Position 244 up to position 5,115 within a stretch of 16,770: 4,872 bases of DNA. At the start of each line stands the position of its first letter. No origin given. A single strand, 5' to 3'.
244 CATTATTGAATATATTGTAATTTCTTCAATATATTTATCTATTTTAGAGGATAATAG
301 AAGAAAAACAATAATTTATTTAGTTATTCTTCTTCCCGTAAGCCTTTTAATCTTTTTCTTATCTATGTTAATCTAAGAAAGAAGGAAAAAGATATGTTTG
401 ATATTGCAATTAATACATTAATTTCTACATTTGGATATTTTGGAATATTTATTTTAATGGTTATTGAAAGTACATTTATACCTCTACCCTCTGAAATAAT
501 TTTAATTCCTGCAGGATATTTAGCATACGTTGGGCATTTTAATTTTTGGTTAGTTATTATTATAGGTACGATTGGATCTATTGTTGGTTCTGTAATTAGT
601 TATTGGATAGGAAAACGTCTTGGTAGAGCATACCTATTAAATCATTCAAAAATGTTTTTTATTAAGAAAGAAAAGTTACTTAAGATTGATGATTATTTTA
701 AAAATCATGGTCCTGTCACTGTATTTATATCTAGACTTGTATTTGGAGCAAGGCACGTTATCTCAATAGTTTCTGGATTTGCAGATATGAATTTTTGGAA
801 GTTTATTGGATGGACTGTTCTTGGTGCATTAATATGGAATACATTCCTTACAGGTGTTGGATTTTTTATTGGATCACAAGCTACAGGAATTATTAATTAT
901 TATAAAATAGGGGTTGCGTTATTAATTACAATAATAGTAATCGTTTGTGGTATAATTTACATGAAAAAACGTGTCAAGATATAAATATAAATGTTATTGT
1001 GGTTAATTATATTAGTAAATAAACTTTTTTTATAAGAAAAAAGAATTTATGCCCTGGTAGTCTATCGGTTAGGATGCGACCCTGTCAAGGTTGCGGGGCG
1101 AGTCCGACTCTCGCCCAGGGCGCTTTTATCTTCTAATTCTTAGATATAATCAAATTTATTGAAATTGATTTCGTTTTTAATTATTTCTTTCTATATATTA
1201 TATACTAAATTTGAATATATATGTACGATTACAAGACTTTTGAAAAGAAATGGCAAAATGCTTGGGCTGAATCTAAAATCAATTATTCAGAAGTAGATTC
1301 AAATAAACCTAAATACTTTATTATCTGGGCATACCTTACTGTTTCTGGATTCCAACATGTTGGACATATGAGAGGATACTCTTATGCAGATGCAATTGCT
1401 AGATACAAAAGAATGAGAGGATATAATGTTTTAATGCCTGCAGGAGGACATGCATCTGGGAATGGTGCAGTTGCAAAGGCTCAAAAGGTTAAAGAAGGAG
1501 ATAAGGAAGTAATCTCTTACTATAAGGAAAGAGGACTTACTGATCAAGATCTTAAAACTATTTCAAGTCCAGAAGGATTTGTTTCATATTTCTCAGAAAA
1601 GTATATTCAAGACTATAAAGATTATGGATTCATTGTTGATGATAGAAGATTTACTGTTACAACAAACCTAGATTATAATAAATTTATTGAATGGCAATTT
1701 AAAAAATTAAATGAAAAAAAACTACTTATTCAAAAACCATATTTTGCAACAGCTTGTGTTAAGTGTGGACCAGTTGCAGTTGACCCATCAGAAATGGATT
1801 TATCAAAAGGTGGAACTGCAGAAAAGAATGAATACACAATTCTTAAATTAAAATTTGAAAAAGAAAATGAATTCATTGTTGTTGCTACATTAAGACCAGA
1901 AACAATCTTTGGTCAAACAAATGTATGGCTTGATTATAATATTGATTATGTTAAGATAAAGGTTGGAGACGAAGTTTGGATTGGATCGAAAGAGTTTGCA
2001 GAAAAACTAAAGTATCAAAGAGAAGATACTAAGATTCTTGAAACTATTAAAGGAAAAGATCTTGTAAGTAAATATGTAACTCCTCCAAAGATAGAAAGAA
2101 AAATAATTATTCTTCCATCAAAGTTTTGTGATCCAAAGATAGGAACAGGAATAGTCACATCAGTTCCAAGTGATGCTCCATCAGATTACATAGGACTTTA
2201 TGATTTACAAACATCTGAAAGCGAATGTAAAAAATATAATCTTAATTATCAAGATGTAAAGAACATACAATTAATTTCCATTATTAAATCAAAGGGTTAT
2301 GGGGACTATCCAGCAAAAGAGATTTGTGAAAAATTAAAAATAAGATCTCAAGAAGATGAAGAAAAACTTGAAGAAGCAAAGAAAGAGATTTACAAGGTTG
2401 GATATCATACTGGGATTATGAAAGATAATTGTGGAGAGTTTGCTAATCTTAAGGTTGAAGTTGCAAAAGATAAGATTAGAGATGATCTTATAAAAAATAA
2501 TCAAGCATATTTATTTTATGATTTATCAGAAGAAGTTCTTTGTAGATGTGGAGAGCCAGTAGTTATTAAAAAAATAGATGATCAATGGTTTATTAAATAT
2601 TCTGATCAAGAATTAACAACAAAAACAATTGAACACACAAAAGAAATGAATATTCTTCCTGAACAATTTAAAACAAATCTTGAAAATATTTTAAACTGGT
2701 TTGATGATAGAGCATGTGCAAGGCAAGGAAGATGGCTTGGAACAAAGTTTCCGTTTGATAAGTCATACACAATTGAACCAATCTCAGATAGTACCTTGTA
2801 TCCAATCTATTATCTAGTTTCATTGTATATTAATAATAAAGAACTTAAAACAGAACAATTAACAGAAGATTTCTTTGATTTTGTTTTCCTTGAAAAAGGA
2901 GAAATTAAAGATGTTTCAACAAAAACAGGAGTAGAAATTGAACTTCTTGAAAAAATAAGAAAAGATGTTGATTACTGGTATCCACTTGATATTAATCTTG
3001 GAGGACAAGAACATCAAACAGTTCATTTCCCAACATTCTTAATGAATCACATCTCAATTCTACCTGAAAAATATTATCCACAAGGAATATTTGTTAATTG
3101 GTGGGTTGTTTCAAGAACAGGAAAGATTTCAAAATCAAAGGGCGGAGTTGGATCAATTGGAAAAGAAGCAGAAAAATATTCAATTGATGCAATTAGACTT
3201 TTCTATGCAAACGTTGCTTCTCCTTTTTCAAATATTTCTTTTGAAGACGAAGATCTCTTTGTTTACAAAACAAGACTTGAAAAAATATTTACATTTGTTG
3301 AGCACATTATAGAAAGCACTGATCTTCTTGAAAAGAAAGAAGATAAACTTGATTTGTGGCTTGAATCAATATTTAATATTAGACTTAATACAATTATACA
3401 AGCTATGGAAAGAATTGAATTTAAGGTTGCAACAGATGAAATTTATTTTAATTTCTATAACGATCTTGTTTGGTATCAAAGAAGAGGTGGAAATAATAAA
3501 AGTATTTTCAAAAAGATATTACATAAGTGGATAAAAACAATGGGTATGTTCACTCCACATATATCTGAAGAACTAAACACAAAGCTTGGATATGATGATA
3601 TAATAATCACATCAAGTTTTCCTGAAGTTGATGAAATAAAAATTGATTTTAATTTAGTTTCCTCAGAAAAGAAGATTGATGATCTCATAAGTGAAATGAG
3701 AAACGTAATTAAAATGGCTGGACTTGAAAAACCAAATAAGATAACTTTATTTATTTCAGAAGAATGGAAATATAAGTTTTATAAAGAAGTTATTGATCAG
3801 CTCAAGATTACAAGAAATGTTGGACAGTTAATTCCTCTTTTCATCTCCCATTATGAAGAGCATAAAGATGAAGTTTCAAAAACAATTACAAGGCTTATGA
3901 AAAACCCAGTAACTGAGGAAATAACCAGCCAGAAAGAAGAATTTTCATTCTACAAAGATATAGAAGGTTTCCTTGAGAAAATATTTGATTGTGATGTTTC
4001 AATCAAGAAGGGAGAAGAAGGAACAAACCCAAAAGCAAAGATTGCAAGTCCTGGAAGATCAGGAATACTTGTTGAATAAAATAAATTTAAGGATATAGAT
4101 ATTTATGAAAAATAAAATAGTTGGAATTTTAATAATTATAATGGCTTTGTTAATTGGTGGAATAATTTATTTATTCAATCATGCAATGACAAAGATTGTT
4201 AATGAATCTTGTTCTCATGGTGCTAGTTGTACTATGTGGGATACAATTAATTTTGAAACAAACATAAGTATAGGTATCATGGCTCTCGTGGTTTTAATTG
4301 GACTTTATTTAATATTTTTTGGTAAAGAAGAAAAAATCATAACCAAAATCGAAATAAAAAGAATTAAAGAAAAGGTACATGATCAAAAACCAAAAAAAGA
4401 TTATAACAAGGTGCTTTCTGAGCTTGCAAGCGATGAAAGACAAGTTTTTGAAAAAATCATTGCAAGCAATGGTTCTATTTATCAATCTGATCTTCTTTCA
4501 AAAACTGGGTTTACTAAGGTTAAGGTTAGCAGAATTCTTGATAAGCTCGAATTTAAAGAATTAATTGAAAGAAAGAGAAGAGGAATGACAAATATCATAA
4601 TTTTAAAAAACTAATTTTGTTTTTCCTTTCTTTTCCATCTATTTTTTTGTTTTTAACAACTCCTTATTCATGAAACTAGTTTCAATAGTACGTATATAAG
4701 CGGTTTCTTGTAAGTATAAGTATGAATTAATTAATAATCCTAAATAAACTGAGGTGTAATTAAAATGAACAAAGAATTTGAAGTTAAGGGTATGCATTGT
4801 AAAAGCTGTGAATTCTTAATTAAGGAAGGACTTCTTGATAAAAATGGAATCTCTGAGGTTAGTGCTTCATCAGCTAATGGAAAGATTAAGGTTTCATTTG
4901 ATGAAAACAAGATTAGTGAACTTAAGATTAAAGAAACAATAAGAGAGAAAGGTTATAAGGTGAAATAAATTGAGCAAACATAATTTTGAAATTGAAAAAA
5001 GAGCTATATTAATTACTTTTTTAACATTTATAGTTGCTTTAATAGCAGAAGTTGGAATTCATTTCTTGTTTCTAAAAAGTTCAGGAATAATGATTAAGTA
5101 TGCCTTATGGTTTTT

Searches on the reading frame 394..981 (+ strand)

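Call 69: search_protein_families(library=pfam, proteins=[window:394-981:+], max_evalue=0.001)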
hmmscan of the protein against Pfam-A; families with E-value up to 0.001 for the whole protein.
window:394-981:+ (196 aa): 1 family
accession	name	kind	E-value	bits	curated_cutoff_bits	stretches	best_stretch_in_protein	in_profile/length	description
PF09335.16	VTT_dom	-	9.9e-24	84.6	33.9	1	31-156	1-121/123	VTT domain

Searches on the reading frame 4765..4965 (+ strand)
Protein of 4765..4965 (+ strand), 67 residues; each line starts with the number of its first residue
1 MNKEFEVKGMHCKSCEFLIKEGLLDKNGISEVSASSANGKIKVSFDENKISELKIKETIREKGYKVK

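Call 4: search_protein_families(library=pfam, proteins=[window:4765-4965:+], max_evalue=1)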
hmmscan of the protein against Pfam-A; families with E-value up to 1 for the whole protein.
window:4765-4965:+ (67 aa): 2 families
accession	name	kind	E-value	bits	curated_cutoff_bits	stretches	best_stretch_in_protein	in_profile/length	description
PF00403.32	HMA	-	4.3e-13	49.9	24.8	1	5-65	2-62/62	Heavy-metal-associated domain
PF16526.10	CLZ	-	0.097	13.5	26.7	1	13-54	4-44/71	C-terminal leucine zipper domain of cyclic nucleotide-gated channels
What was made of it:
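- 4765..4968 (+): copZ: 67-aa HMA metallochaperone with a CKSC motif. Pfam HMA E 4.3e-13 (call 4).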

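Call 5: search_protein_families(library=ncbifam, proteins=[window:4765-4965:+], max_evalue=1)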
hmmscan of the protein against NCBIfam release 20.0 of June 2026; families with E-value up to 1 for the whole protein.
window:4765-4965:+ (67 aa): 15 families
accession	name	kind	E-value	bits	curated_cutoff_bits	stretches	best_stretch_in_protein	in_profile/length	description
NF033795.1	chaper_CopZ_Bs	exception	1.3e-15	57.3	91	1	4-67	3-66/66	copper chaperone CopZ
NF033556.1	MerTP_fusion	equivalog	6e-15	55.3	180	1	3-67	122-186/186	mercuric transport protein MerTP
TIGR00003.1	TIGR00003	subfamily_domain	4.7e-12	46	62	1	3-66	2-65/66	copper ion binding protein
NF033794.2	chaper_CopZ_Eh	exception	7.8e-10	38.7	95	1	3-66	2-65/68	copper chaperone CopZ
NF041115.1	UxxU_metal_bind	equivalog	8e-10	38.7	95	1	5-65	8-68/74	metal-binding (seleno)protein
TIGR02052.1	MerP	equivalog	2.3e-06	28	92.55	1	5-64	27-86/92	mercury resistance system periplasmic binding protein MerP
NF010311.1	PRK13748.1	subfamily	3.1e-06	26.3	600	1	4-66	2-63/560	mercury(II) reductase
NF047957.1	CopZ_AFE_1862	equivalog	6.8e-06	26.4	85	1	4-66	2-61/62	CopZ family metallochaperone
NF033781.1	chaper_CopP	exception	8.1e-06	25.9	112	1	3-66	2-64/65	copper-binding metallochaperone CopP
NF033553.1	MerP_Gpos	exception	7.7e-05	22.5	110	1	4-66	48-111/112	mercury resistance system substrate-binding protein MerP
NF008262.1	PRK11033.1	equivalog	0.00035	19.2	1005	1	3-66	43-104/731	zinc/cadmium/mercury/lead-transporting ATPase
NF045683.1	MerT_CopZ_Se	exception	0.0024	17.4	375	1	6-65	167-226/235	MerT/CopZ fusion-like heavy metal transport selenoprotein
NF010333.0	PRK13763.2-4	equivalog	0.01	15.8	252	1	23-61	25-63/179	putative RNA-processing protein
NF047536.1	Cu_chaper_CsoZ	equivalog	0.024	15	77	1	5-47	5-47/66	putative copper chaperone CsoZ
NF033775.1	P_type_ZntA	exception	0.024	12.9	1240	1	5-66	52-111/732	Zn(II)/Cd(II)/Pb(II) translocating P-type ATPase ZntA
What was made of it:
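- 4765..4968 (+): NCBIfam CopZ E 1.3e-15, 57.3 bits, below that model's curated 91-bit cutoff (call 5).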
